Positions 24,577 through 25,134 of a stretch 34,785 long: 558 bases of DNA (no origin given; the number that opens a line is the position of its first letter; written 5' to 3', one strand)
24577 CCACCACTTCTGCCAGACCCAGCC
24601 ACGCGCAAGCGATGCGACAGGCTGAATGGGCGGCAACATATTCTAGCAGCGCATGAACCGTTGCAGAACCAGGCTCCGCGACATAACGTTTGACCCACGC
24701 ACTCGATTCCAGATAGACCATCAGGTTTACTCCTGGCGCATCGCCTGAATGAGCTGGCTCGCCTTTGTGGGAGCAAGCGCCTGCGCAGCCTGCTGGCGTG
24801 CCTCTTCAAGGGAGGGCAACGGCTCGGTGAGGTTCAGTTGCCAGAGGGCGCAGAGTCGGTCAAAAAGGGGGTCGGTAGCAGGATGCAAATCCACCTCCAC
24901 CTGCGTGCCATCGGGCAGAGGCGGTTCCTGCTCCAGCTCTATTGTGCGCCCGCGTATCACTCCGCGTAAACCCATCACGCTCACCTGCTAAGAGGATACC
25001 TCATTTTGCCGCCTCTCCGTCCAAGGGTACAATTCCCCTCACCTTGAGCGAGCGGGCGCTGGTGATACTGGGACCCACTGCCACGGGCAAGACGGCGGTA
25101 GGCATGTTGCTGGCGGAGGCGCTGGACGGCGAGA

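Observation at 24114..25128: Toxin-antitoxin cassette bracketed by a ~100-bp duplication of the miaA promoter and 5' end, with copies differing almost only at synonymous sites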

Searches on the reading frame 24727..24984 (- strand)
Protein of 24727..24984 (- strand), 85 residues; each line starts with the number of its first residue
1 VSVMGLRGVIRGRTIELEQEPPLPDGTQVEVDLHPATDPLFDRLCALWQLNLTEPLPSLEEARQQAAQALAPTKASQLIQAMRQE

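Call 5: search_protein_families(library=pfam, proteins=[window:24727-24984:-], max_evalue=0.01)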
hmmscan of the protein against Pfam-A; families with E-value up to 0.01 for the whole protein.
window:24727-24984:- (85 aa): 0 families

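Call 41: search_protein_families(library=ncbifam, proteins=[window:24727-24984:-], max_evalue=1)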
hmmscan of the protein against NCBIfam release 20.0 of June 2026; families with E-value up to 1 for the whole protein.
window:24727-24984:- (85 aa): 0 families

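Call 42: search_protein_families(library=pfam, proteins=[window:24727-24984:-], max_evalue=10)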
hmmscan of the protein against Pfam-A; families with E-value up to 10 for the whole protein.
window:24727-24984:- (85 aa): 2 families
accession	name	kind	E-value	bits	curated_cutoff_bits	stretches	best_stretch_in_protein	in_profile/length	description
PF25201.1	nSTAND6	-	0.026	15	27.7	1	3-70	23-93/148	Novel STAND NTPase 6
PF10989.13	DUF2808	-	0.038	14.5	25.3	1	12-41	88-117/146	Protein of unknown function (DUF2808)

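Call 64: search_solved_structures(query=window:24727-24984:-, max_evalue=10, show_alignments=1)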
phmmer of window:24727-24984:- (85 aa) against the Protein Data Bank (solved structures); distinct sequences matched with E-value up to 10: 4.
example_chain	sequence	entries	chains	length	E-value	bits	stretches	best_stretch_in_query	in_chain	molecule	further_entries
8w52_A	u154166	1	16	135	0.7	13.7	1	39-71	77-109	Gag polyprotein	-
8i23_C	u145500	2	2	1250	0.85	13.4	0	5-39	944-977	DNA-directed RNA polymerase subunit beta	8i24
4yub_A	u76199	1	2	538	1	13.2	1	23-71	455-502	Nicotinate phosphoribosyltransferase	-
6tdu_H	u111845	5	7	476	1.1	13.1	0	14-58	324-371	ATP synthase subunit d | subunit d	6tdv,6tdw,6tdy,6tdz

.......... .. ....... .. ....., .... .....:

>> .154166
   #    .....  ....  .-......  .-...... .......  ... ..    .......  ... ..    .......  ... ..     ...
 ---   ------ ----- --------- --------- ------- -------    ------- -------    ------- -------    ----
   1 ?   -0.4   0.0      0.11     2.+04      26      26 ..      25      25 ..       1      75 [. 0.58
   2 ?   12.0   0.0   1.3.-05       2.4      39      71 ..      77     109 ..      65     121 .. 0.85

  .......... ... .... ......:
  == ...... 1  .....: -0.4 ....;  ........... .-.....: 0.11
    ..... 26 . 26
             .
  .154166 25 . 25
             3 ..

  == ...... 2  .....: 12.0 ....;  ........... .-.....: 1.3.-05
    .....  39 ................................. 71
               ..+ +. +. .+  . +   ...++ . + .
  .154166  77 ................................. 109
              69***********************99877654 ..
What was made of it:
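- On Type II TA, VapBC: No Pfam, NCBIfam or PDB hit (calls 5, 41, 42, 64).
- Closest known: VapBC type II toxin-antitoxin modules. Different: The antitoxin matches no Pfam, NCBIfam or PDB family (calls 5, 41, 42, 64).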

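Call 65: find_homologous_proteins(query=window:24727-24984:-, max_evalue=0.001)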
Query window:24727-24984:- (85 aa): 35 proteins with E <= 0.001 among 39 candidates.
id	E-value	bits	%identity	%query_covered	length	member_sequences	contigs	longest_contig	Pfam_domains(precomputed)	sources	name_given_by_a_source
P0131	3.0e-42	160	91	100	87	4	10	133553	-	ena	-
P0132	6.3e-41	155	93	96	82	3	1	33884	-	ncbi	-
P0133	8.4e-33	130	81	96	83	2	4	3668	-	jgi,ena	-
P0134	7.9e-31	123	73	96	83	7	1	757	-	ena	-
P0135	9.2e-31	123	78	100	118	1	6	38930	-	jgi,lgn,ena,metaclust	metaclust:\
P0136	2.1e-30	122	76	96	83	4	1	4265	-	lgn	-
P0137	4.1e-30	121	77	96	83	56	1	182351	-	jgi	jgi:hypothetical protein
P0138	9.1e-30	120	78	96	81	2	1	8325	-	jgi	jgi:hypothetical protein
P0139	4.2e-29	118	73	94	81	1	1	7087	-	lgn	-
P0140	4.9e-29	118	78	96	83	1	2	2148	-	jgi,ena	jgi:hypothetical protein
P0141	7.2e-29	117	76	96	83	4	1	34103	-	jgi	jgi:hypothetical protein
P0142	3.9e-28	115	72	96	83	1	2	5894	-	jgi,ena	jgi:hypothetical protein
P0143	1.2e-27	113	72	96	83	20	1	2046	-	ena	-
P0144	2.5e-27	112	70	96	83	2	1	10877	-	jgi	jgi:hypothetical protein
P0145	6.6e-27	111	70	96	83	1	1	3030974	-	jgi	jgi:hypothetical protein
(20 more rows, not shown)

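Call 75: predict_structure(alignment_id=A9)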
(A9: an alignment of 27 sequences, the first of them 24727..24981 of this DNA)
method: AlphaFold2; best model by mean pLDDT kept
length: 84 residues; sequences in the alignment: 27
mean_pLDDT: 74.0   pTM: 0.35
mean pLDDT of the five models: 74.0, 70.7, 69.7, 66.3, 63.3
residues with pLDDT >= 90: 0; 70-90: 57; 50-70: 25; < 50: 2
segments of 3 or more residues with pLDDT < 50: none
pLDDT, mean of each block of 10 residues (from residue 1): 60 69 74 71 77 77 82 81 73
secondary structure, 60 per line:
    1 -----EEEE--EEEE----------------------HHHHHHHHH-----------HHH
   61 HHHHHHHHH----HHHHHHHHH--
elements in order: E6-9 E12-15 H38-46 H58-69 H74-82

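Call 78: fold_search(model_id=the predicted structure, library=pdb)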
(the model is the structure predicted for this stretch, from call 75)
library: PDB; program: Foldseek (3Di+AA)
matches with E <= 10: 17; with E <= 0.001: 0
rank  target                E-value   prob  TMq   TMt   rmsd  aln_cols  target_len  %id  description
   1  8esq_v                2.3e+00  0.04  0.19  0.10  14.9        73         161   25  Ytm1 associated nascent 60S ribosome State 2 (released 2022-11-30)
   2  9hce_a                3.0e+00  0.04  0.17  0.17  16.0        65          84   11  Mouse mitoribosome large subunit assembly intermediate (without uL16m) bound to MRM3 dimer and the MALSU-L0R8F8-mt-ACP (released 2025-06-18)
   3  8otz_a                3.2e+00  0.02  0.17  0.10  17.1        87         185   23  48-nm repeat of the native axonemal doublet microtubule from bovine sperm (released 2023-11-22)
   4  9fqr_o                3.2e+00  0.02  0.17  0.05  17.1        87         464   23  96-nm repeat of axonemal doublet microtubules from bovine sperm (released 2025-03-26)
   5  9cpc_1X               3.4e+00  0.02  0.17  0.08  14.2        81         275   17  Atomic model of porcine brain ventricles cilia doublet microtubule (48-nm periodicity) (released 2024-10-23)
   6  9cpb_2L               3.9e+00  0.02  0.17  0.08  14.8        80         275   18  Atomic model of bovine Fallopian tube cilia doublet microtubule (48-nm periodicity) (released 2024-10-30)
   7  8eup_v                4.8e+00  0.02  0.19  0.10  14.3        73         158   25  Ytm1 associated 60S nascent ribosome State 1A (released 2022-11-30)
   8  6gje_C                5.2e+00  0.02  0.19  0.19  12.8        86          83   15  Structure of the Amnionless(20-357)-Cubilin(36-135) complex (released 2018-12-19)
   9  8snb_3Z               6.3e+00  0.01  0.18  0.11  15.8        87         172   15  atomic model of sea urchin sperm doublet microtubule (48-nm periodicity) (released 2023-06-28)
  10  6fsp_F                6.7e+00  0.03  0.18  0.10  15.3        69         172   26  Crystal structure of APRT from Thermus thermophilus (released 2019-03-20)
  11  6gvw_A                7.2e+00  0.01  0.17  0.07  21.9        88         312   15  Crystal structure of the BRCA1-A complex (released 2019-07-10)
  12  6c0f_7                7.7e+00  0.01  0.16  0.09  21.6        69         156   17  Yeast nucleolar pre-60S ribosomal subunit (state 2) (released 2018-03-14)
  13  6gje_D                8.3e+00  0.02  0.16  0.16  12.4        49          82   18  Structure of the Amnionless(20-357)-Cubilin(36-135) complex (released 2018-12-19)
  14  8etg_v                8.3e+00  0.02  0.21  0.14  14.8        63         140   24  Fkbp39 associated 60S nascent ribosome State 3 (released 2022-11-30)
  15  3kxa_B                8.8e+00  0.03  0.17  0.14   9.1        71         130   17  Crystal Structure of NGO0477 from Neisseria gonorrhoeae (released 2010-01-19)
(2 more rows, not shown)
